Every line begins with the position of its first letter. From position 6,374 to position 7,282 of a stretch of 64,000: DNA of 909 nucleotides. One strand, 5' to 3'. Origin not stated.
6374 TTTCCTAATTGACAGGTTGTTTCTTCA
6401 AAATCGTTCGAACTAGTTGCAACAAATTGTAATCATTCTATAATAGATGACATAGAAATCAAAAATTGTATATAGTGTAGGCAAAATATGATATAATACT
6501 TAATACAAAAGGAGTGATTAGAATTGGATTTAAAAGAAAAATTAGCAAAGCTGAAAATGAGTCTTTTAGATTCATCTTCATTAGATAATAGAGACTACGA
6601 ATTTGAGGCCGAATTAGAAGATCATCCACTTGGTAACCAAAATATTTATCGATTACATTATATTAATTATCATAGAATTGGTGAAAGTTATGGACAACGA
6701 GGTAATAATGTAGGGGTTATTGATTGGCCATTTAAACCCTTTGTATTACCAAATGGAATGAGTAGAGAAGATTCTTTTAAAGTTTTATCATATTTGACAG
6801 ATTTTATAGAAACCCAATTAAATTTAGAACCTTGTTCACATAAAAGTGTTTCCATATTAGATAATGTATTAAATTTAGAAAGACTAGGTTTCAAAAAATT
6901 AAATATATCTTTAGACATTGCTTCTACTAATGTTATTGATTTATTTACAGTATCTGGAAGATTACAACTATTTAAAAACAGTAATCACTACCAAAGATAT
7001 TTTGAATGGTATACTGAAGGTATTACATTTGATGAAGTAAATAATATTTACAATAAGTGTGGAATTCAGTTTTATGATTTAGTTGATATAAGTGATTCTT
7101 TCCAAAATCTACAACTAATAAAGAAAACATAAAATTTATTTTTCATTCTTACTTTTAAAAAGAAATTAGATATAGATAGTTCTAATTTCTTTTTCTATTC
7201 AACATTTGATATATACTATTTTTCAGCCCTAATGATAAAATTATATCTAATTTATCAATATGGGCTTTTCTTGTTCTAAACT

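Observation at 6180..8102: Degraded integrated islet immediately 3' of tRNA-Gly: orphan cargo gene, serine-recombinase stump, DUF2726 nuclease-fold gene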

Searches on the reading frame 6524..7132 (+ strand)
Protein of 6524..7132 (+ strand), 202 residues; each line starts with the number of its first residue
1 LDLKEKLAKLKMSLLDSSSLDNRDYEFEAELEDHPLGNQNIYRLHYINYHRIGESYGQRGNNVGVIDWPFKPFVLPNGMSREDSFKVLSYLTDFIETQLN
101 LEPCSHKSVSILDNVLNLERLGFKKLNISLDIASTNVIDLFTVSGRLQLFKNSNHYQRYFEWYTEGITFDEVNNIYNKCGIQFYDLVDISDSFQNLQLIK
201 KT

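Call 4: search_protein_families(library=pfam, proteins=[window:6524-7132:+], max_evalue=1)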
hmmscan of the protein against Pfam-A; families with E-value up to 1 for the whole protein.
window:6524-7132:+ (202 aa): 0 families

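Call 5: search_protein_families(library=ncbifam, proteins=[window:6524-7132:+], max_evalue=1)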
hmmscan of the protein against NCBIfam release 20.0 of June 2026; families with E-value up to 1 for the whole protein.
window:6524-7132:+ (202 aa): 1 family
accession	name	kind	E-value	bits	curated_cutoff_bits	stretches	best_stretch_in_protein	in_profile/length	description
TIGR04053.2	TIGR04053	equivalog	0.22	10.8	395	1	79-141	68-128/366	TIGR04053 family radical SAM/SPASM domain-containing protein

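Call 11: find_encoding_contigs(protein=window:6524-7132:+, flank=10000, max_places=10)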
Protein window:6524-7132:+ (202 aa): 24 contigs read that carry it; 3 places shown.
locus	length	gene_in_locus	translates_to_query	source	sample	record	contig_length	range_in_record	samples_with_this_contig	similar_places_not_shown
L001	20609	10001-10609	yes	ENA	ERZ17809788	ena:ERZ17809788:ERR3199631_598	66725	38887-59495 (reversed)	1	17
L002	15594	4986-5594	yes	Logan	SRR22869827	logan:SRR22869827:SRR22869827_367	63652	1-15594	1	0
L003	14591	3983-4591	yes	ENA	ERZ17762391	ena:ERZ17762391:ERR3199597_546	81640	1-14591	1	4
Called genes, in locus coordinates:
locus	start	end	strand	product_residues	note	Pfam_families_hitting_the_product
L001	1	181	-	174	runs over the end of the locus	-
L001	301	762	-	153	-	-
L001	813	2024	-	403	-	PF00817:IMS, PF11798:IMS_HHH (weak), PF11799:IMS_C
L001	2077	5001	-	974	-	PF02811:PHP, PF07733:DNA_pol3_alpha, PF17657:DNA_pol3_finger, PF14579:HHH_6, PF01336:tRNA_anti-codon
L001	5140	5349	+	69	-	PF00830:Ribosomal_L28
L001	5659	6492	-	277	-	PF03631:Virul_fac_BrkB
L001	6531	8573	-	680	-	PF00990:GGDEF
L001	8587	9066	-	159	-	-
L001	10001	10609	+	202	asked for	-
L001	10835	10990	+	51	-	-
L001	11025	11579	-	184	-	PF10881:DUF2726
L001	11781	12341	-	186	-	PF03729:DUF308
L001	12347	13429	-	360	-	PF01594:AI-2E_transport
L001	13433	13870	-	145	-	PF02580:Tyr_Deacylase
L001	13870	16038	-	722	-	PF13328:HD_4, PF01966:HD, PF04607:RelA_SpoT, PF02824:TGS, PF19296:RelA_AH, PF28438:RelA_RIS, PF13291:ACT_4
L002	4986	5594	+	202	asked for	-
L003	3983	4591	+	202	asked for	-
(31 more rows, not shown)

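Call 14: find_homologous_proteins(query=window:6524-7132:+)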
Query window:6524-7132:+ (202 aa): 321 proteins with E <= 0.001 among 385 candidates; the best 120 are listed.
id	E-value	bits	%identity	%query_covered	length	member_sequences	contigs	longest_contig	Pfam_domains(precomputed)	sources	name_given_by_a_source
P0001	5.5e-131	452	100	100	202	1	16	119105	-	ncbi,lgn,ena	-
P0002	1.6e-118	412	91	100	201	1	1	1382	-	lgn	-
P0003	3.6e-114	397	88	100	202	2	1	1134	-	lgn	-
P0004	2.2e-103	362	81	100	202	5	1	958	-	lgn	-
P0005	1.8e-100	353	81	94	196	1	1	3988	-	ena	-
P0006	3.2e-90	319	71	99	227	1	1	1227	-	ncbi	-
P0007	4.3e-89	316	73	95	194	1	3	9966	-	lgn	-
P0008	7.3e-89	315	73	95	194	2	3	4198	-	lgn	-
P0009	1.2e-87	311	74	85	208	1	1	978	-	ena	-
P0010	4.2e-87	309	74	85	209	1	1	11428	-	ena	-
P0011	4.7e-87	309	68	100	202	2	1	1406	-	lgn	-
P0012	6.0e-87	308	72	86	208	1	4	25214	-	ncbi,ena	-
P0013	4.3e-86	306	70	97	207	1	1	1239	-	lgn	-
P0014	7.9e-86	305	73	92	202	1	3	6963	-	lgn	-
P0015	1.6e-85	304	73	93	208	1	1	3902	-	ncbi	-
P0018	5.6e-85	302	69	96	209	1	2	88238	-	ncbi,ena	-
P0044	5.7e-78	279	64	100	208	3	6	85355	-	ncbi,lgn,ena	-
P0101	5.9e-66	240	59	93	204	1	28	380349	-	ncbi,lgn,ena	-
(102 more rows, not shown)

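Call 18: find_encoding_contigs(protein=P0018, flank=8000, max_places=2)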
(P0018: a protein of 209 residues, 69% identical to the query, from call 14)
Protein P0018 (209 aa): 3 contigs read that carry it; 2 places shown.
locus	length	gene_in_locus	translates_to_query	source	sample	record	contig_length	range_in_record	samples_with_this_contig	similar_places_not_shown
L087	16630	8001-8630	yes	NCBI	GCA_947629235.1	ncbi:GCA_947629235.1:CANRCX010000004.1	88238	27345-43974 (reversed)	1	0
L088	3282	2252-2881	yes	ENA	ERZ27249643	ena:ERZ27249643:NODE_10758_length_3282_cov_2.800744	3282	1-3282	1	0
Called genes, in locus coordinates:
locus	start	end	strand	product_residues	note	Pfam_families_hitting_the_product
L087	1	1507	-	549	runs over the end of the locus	PF00773:RNB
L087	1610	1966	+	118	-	PF01648:ACPS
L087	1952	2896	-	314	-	-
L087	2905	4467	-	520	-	PF03062:MBOAT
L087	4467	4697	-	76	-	-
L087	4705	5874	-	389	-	PF00278:Orn_DAP_Arg_deC, PF02784:Orn_Arg_deC_N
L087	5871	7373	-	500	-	PF00501:AMP-binding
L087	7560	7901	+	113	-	PF04266:ASCH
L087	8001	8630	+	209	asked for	-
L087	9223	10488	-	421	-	PF00919:UPF0004, PF04055:Radical_SAM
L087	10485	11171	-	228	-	-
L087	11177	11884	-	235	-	PF20260:PUA_4, PF04452:Methyltrans_RNA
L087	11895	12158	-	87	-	PF01713:Smr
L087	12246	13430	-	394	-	-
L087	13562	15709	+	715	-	PF05621:TniB (weak), PF00004:AAA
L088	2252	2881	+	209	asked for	-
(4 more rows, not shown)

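Call 19: find_encoding_contigs(protein=P0044, flank=8000, max_places=2)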
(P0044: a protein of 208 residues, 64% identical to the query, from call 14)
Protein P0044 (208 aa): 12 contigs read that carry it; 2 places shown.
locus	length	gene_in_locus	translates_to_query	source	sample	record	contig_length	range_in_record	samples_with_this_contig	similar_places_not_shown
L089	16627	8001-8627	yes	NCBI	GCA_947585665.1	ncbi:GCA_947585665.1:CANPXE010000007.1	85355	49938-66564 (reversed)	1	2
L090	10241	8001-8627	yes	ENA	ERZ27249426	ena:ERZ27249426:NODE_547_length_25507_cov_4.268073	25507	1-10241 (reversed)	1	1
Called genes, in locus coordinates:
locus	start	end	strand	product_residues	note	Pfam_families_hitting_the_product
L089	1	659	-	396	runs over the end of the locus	PF00817:IMS, PF21999:IMS_HHH_1 (faint), PF11799:IMS_C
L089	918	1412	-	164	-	-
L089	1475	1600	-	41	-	-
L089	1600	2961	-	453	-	PF02875:Mur_ligase_C (faint), PF21799:MurD-like_N (weak), PF08245:Mur_ligase_M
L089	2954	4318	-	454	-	PF26299:MurL_N, PF26298:MurL_epimerase_C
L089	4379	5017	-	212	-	PF06941:NT5C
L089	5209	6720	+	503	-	PF00331:Glyco_hydro_10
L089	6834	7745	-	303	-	-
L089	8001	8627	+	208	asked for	-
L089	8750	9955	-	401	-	-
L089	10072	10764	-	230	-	PF03848:TehB (weak), PF05175:MTS (weak), PF05401:NodS (weak), PF13489:Methyltransf_23, PF13649:Methyltransf_25, PF13847:Methyltransf_31, PF08241:Methyltransf_11, PF08242:Methyltransf_12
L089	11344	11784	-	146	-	PF01668:SmpB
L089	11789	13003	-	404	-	PF09587:PGA_cap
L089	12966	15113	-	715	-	PF08206:OB_RNB, PF17876:CSD2, PF00773:RNB, PF00575:S1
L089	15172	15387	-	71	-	PF03840:SecG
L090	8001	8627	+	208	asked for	-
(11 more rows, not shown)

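Call 20: find_encoding_contigs(protein=P0101, flank=8000, max_places=2)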
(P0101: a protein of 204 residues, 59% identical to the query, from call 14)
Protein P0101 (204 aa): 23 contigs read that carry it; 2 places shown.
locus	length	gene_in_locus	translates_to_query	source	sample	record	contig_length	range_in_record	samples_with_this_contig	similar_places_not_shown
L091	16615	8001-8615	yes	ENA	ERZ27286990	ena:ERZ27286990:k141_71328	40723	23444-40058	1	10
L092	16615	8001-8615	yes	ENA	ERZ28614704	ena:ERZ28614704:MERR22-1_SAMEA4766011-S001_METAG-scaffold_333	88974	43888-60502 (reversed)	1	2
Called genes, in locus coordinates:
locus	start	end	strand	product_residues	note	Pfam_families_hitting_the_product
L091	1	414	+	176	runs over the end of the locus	PF03838:RecU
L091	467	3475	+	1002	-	PF00912:Transgly, PF00905:Transpeptidase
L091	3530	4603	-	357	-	PF00535:Glycos_transf_2, PF07719:TPR_2 (faint), PF13374:TPR_10 (faint), PF13181:TPR_8 (faint)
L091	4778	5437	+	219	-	PF00072:Response_reg, PF00486:Trans_reg_C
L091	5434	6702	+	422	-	PF00512:HisKA, PF02518:HATPase_c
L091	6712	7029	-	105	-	-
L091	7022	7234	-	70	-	-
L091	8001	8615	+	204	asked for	-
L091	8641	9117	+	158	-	PF00293:NUDIX, PF14815:NUDIX_4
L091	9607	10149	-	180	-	-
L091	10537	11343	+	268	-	-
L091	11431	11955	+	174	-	-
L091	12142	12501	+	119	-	-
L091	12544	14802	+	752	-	-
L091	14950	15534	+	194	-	-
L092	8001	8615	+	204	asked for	-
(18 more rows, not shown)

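Call 22: search_protein_families(library=padloc, proteins=[window:6524-7132:+], max_evalue=1)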
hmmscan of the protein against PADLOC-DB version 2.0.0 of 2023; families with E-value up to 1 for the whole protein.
window:6524-7132:+ (202 aa): 0 families

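Call 23: search_protein_families(library=phrogs, proteins=[window:6524-7132:+], max_evalue=1)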
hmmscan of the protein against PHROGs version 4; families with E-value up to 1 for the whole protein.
window:6524-7132:+ (202 aa): 0 families

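Call 25: find_encoding_contigs(protein=P0005, flank=8000, max_places=2)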
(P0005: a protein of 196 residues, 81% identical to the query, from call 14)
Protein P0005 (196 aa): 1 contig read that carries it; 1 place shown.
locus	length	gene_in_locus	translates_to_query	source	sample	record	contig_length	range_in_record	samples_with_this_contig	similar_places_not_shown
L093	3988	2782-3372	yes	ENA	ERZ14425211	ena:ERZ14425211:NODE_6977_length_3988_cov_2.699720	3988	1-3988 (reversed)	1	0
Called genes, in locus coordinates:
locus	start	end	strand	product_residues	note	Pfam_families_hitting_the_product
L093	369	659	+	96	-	-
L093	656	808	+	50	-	-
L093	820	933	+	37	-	-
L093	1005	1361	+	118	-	-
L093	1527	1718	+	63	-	-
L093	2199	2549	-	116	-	PF13730:HTH_36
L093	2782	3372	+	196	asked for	-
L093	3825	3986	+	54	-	?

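Call 26: find_encoding_contigs(protein=P0012, flank=10000, max_places=3)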
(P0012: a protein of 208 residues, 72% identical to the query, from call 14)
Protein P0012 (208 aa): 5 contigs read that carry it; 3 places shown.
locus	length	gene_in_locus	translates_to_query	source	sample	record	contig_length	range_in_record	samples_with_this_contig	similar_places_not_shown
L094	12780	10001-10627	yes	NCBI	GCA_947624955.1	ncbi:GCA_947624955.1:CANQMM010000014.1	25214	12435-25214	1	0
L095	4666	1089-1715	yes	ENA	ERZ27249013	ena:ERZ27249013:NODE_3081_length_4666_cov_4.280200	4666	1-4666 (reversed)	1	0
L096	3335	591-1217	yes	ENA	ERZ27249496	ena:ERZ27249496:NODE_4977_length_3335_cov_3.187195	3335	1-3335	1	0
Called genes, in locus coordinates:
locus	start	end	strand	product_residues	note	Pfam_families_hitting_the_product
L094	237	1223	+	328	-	-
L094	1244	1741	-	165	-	PF01966:HD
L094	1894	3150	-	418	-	PF12913:SH3_6, PF00877:NLPC_P60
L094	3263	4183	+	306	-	PF23441:SDR (weak), PF00106:adh_short, PF08659:KR, PF13561:adh_short_C2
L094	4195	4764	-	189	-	-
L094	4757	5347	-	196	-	-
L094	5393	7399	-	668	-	-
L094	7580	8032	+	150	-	-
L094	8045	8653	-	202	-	PF01327:Pep_deformylase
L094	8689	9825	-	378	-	PF00144:Beta-lactamase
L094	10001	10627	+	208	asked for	-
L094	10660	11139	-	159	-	PF00583:Acetyltransf_1, PF13673:Acetyltransf_10, PF08445:FR47 (weak), PF13508:Acetyltransf_7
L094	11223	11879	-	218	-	-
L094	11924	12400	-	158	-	-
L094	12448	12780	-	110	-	?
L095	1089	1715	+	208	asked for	-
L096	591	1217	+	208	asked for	-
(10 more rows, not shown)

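Call 36: search_protein_families(library=phrogs, proteins=[L093:1005-1361:+, L093:2199-2549:-], max_evalue=0.01)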
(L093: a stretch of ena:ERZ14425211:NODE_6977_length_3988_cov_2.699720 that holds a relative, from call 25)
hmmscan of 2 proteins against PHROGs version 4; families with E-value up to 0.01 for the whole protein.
L093:1005-1361:+ (118 aa): 7 families
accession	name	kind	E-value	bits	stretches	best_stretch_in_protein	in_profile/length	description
phrog_25712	-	unknown function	4.5e-05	24.1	1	23-118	6-96/207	-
phrog_3277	-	DNA, RNA and nucleotide metabolism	0.00065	20.6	1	52-113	16-91/168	DnaC-like helicase loader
phrog_325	-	DNA, RNA and nucleotide metabolism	0.00076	18.9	1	45-76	489-521/986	Dda-like helicase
phrog_50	-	DNA, RNA and nucleotide metabolism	0.0014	18.7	1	51-78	374-401/570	DnaC-like helicase loader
phrog_16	-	DNA, RNA and nucleotide metabolism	0.0032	16.7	1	44-77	288-321/986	DNA helicase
phrog_19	-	DNA, RNA and nucleotide metabolism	0.0043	17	1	45-77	352-384/621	DnaB-like replicative helicase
phrog_5484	-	DNA, RNA and nucleotide metabolism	0.005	17.4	1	51-118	33-111/239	DnaA-like replication initiation protein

L093:2199-2549:- (116 aa): 11 families
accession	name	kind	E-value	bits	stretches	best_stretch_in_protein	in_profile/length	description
phrog_19658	-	DNA, RNA and nucleotide metabolism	9.2e-12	46.1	1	6-77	2-73/283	replication initiation protein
phrog_428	-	DNA, RNA and nucleotide metabolism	3.6e-11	43.9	1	2-95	84-178/455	replication initiation protein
phrog_186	-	DNA, RNA and nucleotide metabolism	2.3e-09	38.3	1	2-99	16-117/308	DnaD-like helicase loader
phrog_270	-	DNA, RNA and nucleotide metabolism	2.5e-06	28.1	1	3-83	27-107/383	replication initiation protein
phrog_2880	-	DNA, RNA and nucleotide metabolism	2.5e-06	27.8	1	2-99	7-112/459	replication initiation protein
phrog_7882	-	DNA, RNA and nucleotide metabolism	7.2e-05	23.4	1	4-84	13-107/314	DnaD-like helicase loader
phrog_8102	-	DNA, RNA and nucleotide metabolism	0.0003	21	1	4-82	15-97/337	replication initiation protein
phrog_678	-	DNA, RNA and nucleotide metabolism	0.00053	20.6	1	18-81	68-123/346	replication initiation O-like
phrog_8540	-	DNA, RNA and nucleotide metabolism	0.00056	21.2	1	23-83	17-77/196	replication initiation O-like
phrog_6336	-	unknown function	0.00073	20.8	1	50-91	36-77/81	-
phrog_345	-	DNA, RNA and nucleotide metabolism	0.0048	17.6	1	12-99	36-124/297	replication initiation O-like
